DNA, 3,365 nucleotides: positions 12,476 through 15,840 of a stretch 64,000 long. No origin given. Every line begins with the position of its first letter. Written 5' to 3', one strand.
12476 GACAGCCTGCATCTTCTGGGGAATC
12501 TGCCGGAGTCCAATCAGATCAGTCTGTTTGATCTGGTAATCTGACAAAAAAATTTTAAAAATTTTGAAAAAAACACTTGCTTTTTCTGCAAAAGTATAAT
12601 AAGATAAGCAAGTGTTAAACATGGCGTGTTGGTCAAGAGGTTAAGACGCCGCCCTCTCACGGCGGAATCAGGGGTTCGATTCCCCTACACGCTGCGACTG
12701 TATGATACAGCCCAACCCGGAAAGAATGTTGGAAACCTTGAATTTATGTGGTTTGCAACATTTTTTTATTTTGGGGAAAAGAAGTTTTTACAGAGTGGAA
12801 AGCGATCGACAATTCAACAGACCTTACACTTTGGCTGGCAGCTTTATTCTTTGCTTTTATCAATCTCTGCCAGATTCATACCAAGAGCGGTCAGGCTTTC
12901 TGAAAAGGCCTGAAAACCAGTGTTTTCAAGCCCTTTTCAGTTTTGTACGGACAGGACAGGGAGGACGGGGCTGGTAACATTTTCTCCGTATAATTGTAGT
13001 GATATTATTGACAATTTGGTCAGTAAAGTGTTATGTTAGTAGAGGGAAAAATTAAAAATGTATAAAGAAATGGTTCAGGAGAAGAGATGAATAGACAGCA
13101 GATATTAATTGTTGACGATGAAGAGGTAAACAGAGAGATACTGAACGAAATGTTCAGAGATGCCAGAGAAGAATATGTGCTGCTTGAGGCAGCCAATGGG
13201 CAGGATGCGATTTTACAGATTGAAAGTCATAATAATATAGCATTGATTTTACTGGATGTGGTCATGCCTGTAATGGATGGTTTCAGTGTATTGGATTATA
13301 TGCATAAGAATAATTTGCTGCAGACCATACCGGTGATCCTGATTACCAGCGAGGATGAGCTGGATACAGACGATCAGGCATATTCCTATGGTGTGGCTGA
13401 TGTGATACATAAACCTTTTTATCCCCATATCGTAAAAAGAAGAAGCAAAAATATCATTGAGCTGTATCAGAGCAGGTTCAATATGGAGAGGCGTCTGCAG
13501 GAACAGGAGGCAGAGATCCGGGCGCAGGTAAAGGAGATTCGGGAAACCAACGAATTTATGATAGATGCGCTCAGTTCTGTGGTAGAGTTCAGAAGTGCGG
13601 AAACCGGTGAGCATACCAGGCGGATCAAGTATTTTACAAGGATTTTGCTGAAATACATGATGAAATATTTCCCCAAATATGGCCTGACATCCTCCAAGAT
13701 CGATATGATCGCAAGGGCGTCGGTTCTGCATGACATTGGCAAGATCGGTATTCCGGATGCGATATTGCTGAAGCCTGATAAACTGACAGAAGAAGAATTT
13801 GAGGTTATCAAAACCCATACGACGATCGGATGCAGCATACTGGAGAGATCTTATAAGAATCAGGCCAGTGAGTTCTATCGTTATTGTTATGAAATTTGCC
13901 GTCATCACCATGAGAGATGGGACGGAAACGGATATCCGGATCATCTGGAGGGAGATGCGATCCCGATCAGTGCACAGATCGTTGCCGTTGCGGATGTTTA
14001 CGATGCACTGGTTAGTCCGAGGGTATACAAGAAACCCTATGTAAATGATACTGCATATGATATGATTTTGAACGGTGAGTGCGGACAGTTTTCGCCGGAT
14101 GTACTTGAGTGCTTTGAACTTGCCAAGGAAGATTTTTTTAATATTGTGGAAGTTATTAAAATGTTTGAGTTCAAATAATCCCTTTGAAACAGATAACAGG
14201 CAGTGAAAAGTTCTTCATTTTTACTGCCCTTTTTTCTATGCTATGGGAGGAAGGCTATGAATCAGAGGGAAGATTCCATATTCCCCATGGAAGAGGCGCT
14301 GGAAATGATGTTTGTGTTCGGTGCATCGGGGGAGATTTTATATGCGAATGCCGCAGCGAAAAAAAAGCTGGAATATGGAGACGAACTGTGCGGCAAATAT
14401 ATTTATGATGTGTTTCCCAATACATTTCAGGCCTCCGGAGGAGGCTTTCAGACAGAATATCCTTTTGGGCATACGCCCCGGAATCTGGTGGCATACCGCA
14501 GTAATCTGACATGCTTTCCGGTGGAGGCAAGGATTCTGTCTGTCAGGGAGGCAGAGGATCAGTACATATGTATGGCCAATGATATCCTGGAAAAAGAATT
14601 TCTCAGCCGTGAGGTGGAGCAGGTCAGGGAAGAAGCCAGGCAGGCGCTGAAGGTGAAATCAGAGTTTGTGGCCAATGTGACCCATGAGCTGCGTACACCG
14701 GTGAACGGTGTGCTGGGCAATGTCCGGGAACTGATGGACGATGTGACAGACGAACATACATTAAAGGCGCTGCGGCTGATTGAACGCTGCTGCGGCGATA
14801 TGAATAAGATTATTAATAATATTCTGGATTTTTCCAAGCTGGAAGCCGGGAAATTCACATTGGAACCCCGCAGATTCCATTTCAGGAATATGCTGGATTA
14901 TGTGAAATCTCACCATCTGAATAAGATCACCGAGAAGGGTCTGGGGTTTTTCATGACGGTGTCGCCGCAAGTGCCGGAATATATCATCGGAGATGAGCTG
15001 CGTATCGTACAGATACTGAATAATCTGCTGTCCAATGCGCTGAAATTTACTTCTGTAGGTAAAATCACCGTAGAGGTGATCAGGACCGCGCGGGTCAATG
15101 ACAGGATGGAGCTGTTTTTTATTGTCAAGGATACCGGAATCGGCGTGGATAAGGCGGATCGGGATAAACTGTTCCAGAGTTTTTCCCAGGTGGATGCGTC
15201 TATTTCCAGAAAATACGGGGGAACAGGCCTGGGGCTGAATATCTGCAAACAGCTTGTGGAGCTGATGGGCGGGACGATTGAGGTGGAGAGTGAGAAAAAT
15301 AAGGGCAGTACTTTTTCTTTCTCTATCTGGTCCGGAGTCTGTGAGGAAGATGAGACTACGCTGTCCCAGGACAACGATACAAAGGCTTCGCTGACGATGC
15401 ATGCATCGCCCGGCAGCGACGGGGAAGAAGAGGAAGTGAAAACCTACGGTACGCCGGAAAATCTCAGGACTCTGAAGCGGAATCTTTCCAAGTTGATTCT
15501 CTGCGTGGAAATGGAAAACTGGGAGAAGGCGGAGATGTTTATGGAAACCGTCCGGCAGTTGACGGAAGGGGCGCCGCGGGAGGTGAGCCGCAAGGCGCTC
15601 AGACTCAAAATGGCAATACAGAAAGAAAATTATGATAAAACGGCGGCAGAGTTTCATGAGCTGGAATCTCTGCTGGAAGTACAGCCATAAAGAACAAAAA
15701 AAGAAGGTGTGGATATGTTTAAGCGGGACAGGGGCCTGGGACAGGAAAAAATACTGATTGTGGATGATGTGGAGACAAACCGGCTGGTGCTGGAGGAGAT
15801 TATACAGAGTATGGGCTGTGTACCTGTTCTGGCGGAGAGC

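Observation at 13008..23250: A Che-type chemosensory cassette shares one operon with a PAS kinase and two REC-HD-GYP proteins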

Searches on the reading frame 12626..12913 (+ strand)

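Call 3: search_protein_families(library=pfam, proteins=[window:12626-12913:+], max_evalue=0.01)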
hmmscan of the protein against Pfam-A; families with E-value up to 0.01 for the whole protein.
window:12626-12913:+ (95 aa): 0 families

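Call 27: search_protein_families(library=pfam, proteins=[window:12626-12913:+], max_evalue=10)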
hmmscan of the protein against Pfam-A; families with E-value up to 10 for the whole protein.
window:12626-12913:+ (95 aa): 1 family
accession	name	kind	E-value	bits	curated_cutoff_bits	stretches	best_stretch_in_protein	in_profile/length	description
PF01974.23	tRNA_int_endo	-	0.059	13.9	27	1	3-33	8-37/85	tRNA intron endonuclease, catalytic C-terminal domain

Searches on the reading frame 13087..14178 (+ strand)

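Call 3: search_protein_families(library=pfam, proteins=[window:13087-14178:+], max_evalue=0.01)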
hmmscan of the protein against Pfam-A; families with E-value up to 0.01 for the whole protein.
window:13087-14178:+ (363 aa): 4 families
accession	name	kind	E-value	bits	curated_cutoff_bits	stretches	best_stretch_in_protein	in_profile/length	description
PF13487.12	HD_5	-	9e-27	94.3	27.2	1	164-328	5-159/170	HD domain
PF00072.30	Response_reg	-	1.1e-22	80.8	30.2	1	6-113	1-103/111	Response regulator receiver domain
PF01966.28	HD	-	1e-17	65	22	1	176-307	4-115/116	HD domain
PF14266.11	YceG_bac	-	0.0042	17.2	25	1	113-197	72-152/250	YceG domain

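Call 12: search_protein_families(library=ncbifam, proteins=[window:13087-14178:+], max_evalue=0.001)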
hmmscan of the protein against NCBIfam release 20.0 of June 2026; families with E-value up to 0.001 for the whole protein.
window:13087-14178:+ (363 aa): 82 families (the best 25 are shown)
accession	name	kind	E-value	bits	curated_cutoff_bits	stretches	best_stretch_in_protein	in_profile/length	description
NF053512.1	nitric_RR_NosR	exception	8.2e-44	150.3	400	2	125-345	137-352/422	response regulator c-di-GMP phosphodiesterase, NosR family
NF007135.0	PRK09581.1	equivalog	1.5e-19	70.2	474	1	5-160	4-162/457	PleD family two-component system response regulator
NF007969.0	PRK10693.1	equivalog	8e-18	64.5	329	1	4-140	8-138/337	two-component system response regulator RssB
NF053854.1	RespRegPhoBBctds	equivalog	4.7e-16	58.8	270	1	6-144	1-135/225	two-component system response regulator PhoB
NF001965.0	PRK00742.1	subfamily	1.3e-15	57.5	293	1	4-145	4-142/357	chemotaxis-specific protein-glutamate methyltransferase CheB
TIGR02154.1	PhoB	equivalog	6.4e-15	55.1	296.2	1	4-155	3-150/226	phosphate regulon transcriptional regulator PhoB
NF041880.1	EPS_EpsF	equivalog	6.9e-15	54.5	900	1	31-153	21-139/492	response regulator EpsF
NF045944.1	ResRegRpaBCyano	equivalog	1.9e-14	53.6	330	1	7-136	1-124/229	response regulator transcription factor RpaB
NF009206.0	PRK12555.1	subfamily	2.8e-14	52.8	342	1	5-149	2-147/340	chemotaxis-specific protein-glutamate methyltransferase CheB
NF008469.0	PRK11361.1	equivalog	2.8e-14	52.7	714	1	3-161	4-155/461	acetoacetate metabolism transcriptional regulator AtoC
NF033117.2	vanR_ACDEGLN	exception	6.4e-14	52.1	350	1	6-145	1-134/226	VanR-ABDEGLN family response regulator transcription factor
NF012227.0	AdeR_RR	equivalog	6.9e-14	51.9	340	1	3-151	11-154/239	efflux system response regulator transcription factor AdeR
NF052313.1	T9SS_RR_PorX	equivalog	2.1e-13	49.9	300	1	5-158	2-151/513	T9SS response regulator signal transducer PorX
NF041866.1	EpsW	equivalog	4.2e-13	49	200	1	3-126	5-127/131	exopolysaccharide biosynthesis response regulator EpsW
NF008318.0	PRK11107.1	equivalog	1e-12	47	890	1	5-144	669-801/920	two-component sensor histidine kinase BarA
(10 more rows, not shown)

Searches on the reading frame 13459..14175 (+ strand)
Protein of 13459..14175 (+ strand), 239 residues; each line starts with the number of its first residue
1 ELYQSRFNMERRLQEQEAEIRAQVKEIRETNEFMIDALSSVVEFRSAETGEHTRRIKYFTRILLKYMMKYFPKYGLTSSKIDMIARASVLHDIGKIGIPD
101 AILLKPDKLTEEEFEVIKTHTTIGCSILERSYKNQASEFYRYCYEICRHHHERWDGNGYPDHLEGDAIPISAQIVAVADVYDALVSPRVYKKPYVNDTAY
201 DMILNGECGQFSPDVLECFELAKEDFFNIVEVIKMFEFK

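Call 23: search_solved_structures(query=window:13459-14175:+, show_alignments=4, max_evalue=0.00001)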
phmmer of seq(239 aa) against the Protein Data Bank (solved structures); distinct sequences matched with E-value up to 0.00001: 5.
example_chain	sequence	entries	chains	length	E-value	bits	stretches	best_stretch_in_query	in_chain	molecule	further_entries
4r8z_A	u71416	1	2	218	7e-37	130.4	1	25-228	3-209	Cyclic di-GMP phosphodiesterase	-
4mcw_A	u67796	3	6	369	1.1e-32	116.6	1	25-229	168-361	Metal dependent phosphohydrolase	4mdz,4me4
5z7c_A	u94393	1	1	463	5.9e-26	94.7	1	32-200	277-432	3'3'-cGAMP-specific phosphodiesterase 3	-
9rbz_A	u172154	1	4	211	3.6e-18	69.2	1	28-218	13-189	HD domain/sensory box protein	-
9rc0_A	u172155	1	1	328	1.1e-17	67.6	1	28-218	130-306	HD domain/sensory box protein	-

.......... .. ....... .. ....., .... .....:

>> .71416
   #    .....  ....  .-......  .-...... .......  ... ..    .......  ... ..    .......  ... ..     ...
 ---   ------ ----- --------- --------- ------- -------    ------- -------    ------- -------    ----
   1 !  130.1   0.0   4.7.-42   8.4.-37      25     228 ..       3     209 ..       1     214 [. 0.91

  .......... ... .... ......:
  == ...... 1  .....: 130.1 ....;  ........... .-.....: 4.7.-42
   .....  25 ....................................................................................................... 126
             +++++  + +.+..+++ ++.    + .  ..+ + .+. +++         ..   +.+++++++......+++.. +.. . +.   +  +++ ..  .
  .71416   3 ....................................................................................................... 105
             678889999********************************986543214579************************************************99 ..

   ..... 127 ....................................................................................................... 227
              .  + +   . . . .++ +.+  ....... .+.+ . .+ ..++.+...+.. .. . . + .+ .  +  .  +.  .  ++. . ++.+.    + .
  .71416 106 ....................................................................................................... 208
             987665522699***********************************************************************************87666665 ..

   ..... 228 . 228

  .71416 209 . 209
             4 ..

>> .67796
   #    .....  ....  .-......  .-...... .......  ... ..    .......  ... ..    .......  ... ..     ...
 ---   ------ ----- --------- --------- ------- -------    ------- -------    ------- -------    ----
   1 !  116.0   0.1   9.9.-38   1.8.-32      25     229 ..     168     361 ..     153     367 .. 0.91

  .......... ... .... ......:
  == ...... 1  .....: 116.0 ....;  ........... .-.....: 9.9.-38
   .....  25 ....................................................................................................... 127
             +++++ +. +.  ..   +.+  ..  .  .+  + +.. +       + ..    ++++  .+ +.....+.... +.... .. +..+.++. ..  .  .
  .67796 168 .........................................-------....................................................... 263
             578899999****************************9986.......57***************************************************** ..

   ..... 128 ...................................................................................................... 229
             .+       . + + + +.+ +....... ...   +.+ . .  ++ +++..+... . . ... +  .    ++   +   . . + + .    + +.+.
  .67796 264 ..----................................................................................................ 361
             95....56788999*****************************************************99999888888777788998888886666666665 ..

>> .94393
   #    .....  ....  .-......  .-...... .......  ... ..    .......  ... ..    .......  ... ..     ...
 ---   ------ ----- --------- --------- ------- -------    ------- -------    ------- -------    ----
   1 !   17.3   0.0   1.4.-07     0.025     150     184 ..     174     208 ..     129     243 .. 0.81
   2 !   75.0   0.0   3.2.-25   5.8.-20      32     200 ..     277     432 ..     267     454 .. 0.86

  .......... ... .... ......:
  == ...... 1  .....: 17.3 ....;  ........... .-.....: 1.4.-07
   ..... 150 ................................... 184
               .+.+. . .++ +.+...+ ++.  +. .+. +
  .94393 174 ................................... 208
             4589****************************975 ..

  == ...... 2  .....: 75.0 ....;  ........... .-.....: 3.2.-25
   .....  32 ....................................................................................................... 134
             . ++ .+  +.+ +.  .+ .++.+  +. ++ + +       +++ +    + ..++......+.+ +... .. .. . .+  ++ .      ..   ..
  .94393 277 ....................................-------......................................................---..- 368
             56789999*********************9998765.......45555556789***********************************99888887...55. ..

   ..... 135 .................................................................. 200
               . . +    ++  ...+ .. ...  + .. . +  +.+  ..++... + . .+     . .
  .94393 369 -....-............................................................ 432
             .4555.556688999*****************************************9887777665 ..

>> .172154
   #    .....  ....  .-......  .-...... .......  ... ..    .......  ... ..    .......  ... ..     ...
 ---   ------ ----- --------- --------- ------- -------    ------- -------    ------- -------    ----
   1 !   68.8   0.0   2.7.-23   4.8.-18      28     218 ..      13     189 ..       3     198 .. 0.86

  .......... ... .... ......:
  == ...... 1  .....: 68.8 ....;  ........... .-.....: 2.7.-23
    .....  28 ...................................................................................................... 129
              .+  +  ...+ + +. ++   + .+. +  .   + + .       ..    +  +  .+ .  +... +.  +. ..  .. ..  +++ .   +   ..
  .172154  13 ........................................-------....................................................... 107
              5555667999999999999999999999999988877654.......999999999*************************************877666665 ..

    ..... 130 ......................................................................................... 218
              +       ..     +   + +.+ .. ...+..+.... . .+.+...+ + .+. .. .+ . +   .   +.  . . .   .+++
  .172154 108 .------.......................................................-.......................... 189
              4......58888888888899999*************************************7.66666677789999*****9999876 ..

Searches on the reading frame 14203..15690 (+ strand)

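Call 3: search_protein_families(library=pfam, proteins=[window:14203-15690:+], max_evalue=0.01)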
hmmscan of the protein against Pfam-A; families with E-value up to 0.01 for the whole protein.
window:14203-15690:+ (495 aa): 6 families
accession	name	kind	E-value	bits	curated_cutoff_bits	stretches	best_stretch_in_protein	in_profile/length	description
PF02518.31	HATPase_c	-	2.3e-29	102.5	26.4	1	263-375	1-107/111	Histidine kinase-, DNA gyrase B-, and HSP90-like ATPase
PF00512.31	HisKA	-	1.1e-18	67.4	26.9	1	152-216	2-66/66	His Kinase A (phospho-acceptor) domain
PF13426.13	PAS_9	-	0.0014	19.3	27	1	36-128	4-101/103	PAS domain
PF14501.12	HATPase_c_5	-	0.0041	17.4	22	1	267-366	5-93/102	GHKL domain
PF20663.3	COG4_N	-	0.0045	17.5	27.3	0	419-454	57-92/107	Conserved oligomeric Golgi complex subunit 4, N-terminal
PF00989.32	PAS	-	0.0058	17.1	22.6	0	34-76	12-55/113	PAS fold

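Call 12: search_protein_families(library=ncbifam, proteins=[window:14254-15690:+], max_evalue=0.001)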
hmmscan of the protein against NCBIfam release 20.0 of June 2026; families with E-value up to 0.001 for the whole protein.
window:14254-15690:+ (478 aa): 78 families (the best 25 are shown)
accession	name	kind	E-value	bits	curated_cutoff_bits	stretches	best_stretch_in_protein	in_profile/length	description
NF008318.0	PRK11107.1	equivalog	1.8e-83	281.2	890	1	122-360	280-518/920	two-component sensor histidine kinase BarA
TIGR02956.1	TMAO_torS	equivalog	1.1e-71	242.2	676.5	1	108-370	439-692/967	TMAO reductase system sensor histidine kinase/response regulator TorS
NF041947.1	LuxQ_Vibrio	equivalog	2.8e-66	224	1200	1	17-375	360-711/843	quorum-sensing autoinducer 2 sensor kinase/phosphatase LuxQ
NF008099.0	PRK10841.1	equivalog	8.6e-63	212.4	920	1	100-358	435-688/949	two-component system sensor histidine kinase RcsC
NF045901.1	HisKinLetSLeg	equivalog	6.9e-62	209.6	1650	1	111-358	271-516/906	two-component system sensor histidine kinase LetS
NF011874.0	PRK15347.1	equivalog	6.9e-57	193.1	852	1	119-358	382-612/921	two component system sensor kinase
NF008302.0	PRK11091.1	equivalog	4.8e-55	187.1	838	1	123-378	271-524/779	aerobic respiration two-component sensor histidine kinase ArcB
NF046044.1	PnpS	equivalog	1.3e-53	182.5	400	1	127-357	162-388/390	two-component system histidine kinase PnpS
NF047874.1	MASE3_PAS_HK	subfamily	6.9e-52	177.1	560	1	24-375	282-640/655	MASE3 domain-containing sensor histidine kinase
NF038297.2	hybrid_HK_HrmK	equivalog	3.1e-47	161.5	725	1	115-381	215-468/607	hybrid histidine kinase/response regulator HrmK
TIGR02966.1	phoR_proteo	equivalog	2.2e-46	158.4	334.2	1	127-358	106-333/333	phosphate regulon sensor histidine kinase PhoR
NF008543.0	PRK11466.1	equivalog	5.9e-46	156.8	982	1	116-357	425-659/914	TMAO reductase system sensor histidine kinase/response regulator TorS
NF033092.0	HK_WalK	equivalog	3e-44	151.6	725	1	133-358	370-592/594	cell wall metabolism sensor histidine kinase WalK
NF047465.1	hybrid_HK_LvrA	exception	5.1e-44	150.5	1200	1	96-432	166-486/819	hybrid histidine kinase/response regulator LvrA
NF041210.1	his_kin_PieS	equivalog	1.6e-38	132.9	850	1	118-357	233-467/474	two component system sensor histidine kinase PieS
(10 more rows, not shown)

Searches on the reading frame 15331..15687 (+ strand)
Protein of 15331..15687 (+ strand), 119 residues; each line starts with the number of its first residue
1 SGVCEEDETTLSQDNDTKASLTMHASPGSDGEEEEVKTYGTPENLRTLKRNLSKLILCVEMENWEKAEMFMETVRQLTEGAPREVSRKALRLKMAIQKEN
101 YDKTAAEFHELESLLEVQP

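Call 27: search_protein_families(library=pfam, proteins=[window:15331-15687:+], max_evalue=10)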
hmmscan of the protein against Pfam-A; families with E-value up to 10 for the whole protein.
seq(119 aa): 3 families
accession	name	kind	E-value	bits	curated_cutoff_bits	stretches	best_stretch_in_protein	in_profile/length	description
PF20663.3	COG4_N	-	9.5e-05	22.9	27.3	2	41-78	55-92/107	Conserved oligomeric Golgi complex subunit 4, N-terminal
PF14276.11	DUF4363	-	0.04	14.3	27.5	1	82-116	60-94/107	Domain of unknown function (DUF4363)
PF18402.7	Thioredoxin_14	-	0.17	12.3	30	1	40-78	39-77/255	Thioredoxin-like domain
